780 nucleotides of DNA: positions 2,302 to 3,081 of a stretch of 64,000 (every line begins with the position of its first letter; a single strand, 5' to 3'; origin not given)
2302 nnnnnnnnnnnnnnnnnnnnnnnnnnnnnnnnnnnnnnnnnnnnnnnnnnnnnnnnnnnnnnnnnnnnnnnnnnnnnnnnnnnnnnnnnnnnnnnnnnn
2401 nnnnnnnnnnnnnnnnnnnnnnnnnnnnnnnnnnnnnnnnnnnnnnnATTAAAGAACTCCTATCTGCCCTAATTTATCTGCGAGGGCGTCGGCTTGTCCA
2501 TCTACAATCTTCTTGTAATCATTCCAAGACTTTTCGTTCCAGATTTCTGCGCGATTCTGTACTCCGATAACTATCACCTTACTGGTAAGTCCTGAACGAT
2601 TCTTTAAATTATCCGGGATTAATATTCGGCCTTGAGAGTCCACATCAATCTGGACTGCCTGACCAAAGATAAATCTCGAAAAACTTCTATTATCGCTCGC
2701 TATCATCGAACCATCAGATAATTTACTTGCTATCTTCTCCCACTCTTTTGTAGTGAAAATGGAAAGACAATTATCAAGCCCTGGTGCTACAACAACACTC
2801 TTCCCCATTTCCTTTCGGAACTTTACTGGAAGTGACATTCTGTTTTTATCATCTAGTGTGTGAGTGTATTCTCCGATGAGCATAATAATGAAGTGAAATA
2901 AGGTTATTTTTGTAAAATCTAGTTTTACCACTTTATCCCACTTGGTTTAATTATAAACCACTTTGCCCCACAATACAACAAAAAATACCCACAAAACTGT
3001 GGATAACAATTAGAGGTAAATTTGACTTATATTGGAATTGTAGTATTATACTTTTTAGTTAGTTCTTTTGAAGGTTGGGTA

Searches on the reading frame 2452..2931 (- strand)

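Call 56: search_protein_families(library=pfam, proteins=[window:2452-2931:-], max_evalue=0.00001)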
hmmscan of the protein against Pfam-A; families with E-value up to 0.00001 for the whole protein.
window:2452-2931:- (160 aa): 1 family
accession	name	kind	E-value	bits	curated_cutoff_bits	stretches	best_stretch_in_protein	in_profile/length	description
PF02381.23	MraZ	-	3e-33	114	23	2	17-86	1-71/72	MraZ protein, putative antitoxin-like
